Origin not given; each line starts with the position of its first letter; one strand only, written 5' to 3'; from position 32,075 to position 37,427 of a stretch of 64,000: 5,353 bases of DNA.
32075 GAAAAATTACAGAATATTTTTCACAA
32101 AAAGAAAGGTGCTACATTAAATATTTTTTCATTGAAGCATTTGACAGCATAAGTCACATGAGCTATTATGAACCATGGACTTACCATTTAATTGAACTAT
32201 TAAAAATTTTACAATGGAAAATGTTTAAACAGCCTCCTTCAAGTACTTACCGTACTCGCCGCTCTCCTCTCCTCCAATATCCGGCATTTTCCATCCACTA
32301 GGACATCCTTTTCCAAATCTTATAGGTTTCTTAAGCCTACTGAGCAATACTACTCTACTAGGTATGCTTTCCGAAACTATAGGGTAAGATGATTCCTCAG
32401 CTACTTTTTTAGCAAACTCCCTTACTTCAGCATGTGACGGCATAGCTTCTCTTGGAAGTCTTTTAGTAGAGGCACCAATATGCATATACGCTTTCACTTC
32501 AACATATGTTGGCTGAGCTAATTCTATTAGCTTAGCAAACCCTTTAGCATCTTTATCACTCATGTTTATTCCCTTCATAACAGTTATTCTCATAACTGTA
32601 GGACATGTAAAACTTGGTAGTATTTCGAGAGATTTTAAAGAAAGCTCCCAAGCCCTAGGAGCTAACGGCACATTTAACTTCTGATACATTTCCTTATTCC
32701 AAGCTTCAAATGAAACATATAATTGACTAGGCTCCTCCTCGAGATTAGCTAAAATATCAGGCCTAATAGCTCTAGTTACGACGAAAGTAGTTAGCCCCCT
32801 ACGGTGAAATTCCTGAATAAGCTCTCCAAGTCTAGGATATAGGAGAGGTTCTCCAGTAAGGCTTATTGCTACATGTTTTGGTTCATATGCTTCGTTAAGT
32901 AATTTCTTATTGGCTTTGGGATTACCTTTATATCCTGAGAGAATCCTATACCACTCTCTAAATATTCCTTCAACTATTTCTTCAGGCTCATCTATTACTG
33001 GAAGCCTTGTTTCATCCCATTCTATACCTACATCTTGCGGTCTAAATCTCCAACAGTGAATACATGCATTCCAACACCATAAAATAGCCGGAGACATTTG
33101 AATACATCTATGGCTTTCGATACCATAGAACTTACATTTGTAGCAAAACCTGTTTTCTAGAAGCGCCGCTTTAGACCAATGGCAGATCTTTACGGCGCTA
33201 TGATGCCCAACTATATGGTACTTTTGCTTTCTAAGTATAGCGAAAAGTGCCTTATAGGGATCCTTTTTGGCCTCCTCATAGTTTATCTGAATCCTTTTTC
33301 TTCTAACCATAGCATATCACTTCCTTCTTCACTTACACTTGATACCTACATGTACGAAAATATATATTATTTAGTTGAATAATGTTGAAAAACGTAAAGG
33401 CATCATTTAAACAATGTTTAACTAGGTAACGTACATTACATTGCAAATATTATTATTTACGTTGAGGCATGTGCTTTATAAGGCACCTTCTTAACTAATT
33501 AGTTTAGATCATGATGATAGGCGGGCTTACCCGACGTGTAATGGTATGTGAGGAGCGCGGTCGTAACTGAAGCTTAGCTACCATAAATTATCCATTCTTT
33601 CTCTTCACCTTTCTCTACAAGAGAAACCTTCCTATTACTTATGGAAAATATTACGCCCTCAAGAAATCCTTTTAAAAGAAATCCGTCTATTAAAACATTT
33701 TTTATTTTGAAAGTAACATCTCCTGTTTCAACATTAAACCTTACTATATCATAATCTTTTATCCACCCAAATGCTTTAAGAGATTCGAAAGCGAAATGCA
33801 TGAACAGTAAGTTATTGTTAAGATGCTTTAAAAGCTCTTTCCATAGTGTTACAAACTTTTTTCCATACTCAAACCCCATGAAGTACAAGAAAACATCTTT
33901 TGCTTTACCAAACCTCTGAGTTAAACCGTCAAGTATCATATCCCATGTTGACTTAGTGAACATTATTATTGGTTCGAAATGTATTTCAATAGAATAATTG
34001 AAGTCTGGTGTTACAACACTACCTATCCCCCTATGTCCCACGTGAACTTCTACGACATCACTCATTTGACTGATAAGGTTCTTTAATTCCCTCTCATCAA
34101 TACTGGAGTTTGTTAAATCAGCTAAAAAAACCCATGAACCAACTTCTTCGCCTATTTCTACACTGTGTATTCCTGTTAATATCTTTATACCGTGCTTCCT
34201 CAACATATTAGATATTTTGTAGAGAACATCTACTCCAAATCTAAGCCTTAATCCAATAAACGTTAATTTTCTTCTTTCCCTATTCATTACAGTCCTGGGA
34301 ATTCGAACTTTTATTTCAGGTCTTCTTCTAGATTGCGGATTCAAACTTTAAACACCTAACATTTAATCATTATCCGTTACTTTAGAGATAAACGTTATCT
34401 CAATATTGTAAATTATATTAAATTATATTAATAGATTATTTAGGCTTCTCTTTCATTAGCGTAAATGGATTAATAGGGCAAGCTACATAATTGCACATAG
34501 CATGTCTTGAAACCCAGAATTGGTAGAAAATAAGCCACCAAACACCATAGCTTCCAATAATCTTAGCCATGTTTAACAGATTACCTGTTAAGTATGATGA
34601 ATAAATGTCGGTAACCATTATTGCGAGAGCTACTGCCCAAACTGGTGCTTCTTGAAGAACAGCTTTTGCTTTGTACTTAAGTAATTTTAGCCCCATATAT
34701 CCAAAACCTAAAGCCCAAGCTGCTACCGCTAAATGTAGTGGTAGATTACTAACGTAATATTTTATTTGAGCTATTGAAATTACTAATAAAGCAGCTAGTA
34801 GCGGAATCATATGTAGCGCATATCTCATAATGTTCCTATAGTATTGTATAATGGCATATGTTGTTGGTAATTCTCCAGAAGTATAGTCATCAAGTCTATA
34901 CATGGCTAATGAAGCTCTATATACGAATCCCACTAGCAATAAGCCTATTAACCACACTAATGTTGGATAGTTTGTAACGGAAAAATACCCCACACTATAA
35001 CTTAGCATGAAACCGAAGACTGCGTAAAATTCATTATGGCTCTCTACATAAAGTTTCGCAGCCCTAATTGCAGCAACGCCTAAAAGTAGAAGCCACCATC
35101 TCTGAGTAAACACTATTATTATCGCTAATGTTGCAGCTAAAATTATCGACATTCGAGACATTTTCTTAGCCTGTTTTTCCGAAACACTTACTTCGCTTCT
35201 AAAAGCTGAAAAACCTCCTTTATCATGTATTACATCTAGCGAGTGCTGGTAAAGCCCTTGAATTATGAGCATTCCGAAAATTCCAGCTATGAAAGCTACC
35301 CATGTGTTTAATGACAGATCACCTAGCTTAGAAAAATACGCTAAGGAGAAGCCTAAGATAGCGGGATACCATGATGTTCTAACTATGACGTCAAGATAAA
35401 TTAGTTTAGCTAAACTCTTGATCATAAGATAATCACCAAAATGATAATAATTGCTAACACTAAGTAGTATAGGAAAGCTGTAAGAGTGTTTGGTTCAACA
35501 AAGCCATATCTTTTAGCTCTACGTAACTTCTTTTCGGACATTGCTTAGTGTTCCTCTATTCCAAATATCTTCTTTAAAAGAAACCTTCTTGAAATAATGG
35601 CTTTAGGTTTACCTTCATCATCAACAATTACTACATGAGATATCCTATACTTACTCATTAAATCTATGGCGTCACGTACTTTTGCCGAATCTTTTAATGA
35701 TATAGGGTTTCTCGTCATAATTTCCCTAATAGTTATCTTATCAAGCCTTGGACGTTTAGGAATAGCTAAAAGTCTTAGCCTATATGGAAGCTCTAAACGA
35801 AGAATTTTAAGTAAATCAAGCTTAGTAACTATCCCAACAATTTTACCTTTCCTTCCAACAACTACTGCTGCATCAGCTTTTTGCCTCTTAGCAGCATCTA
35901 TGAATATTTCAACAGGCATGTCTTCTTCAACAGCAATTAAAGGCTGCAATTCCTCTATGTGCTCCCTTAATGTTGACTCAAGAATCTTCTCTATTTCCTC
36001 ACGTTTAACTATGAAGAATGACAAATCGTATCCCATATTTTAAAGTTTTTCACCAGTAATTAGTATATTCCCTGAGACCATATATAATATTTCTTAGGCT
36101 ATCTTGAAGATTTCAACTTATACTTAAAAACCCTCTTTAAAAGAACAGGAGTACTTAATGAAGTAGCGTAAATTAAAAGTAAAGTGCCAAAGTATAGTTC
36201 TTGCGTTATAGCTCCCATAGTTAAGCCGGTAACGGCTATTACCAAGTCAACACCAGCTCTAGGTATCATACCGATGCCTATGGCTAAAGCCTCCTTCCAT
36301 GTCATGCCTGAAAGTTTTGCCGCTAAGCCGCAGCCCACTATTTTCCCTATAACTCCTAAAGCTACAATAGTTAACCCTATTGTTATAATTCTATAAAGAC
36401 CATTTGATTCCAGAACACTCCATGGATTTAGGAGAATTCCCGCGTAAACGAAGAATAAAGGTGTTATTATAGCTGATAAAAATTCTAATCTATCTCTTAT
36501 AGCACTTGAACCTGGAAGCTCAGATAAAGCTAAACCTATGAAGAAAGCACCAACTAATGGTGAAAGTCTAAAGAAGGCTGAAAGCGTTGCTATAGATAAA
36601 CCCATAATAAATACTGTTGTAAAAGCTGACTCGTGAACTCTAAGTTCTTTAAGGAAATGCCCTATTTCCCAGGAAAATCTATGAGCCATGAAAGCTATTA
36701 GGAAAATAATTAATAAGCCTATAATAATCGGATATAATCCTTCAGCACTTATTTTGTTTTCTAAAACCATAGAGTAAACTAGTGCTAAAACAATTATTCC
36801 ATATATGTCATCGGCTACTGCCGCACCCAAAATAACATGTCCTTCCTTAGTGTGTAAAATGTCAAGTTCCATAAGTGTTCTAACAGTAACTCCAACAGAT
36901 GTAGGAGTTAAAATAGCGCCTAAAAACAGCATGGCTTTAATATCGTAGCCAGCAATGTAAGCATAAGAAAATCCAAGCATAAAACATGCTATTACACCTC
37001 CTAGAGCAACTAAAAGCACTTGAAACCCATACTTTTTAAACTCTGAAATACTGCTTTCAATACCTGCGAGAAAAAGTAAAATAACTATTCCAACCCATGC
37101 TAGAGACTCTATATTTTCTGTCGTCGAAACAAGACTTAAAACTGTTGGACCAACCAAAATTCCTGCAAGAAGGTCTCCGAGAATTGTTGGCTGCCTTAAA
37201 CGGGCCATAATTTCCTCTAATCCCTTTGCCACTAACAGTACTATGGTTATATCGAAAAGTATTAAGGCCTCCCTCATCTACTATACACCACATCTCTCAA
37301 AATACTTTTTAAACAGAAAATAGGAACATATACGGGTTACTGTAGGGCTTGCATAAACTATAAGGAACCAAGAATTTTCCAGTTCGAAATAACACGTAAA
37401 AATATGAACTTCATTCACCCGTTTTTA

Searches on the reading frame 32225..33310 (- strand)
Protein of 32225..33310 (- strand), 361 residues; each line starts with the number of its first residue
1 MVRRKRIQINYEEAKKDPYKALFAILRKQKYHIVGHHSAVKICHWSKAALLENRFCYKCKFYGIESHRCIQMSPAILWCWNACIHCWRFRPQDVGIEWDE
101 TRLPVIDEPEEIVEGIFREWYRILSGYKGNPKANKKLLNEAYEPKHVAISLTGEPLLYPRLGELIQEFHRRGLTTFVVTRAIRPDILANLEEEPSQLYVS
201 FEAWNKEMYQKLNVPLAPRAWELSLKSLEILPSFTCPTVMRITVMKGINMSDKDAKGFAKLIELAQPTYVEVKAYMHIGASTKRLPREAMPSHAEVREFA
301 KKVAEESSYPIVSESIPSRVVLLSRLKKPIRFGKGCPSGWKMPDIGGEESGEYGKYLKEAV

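Call 84: search_protein_families(library=pfam, proteins=[window:32225-33310:-], max_evalue=0.00001)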
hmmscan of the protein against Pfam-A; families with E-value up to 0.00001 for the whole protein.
window:32225-33310:- (361 aa): 2 families
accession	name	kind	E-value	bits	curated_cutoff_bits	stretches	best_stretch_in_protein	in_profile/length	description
PF08608.17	Wyosine_form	-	1.1e-23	83.7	22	1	265-325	2-63/63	Wyosine base formation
PF04055.27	Radical_SAM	-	9.6e-14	52.3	29.5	1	78-254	6-161/166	Radical SAM superfamily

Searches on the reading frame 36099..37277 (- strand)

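Call 84: search_protein_families(library=pfam, proteins=[window:36099-37277:-], max_evalue=0.00001)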
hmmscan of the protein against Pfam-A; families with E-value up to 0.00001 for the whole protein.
window:36099-37277:- (392 aa): 1 family
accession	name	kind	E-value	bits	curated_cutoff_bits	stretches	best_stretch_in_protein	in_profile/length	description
PF00999.27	Na_H_Exchanger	-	2.6e-60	204.7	26.2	1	15-383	5-372/375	Sodium/hydrogen exchanger, transmembrane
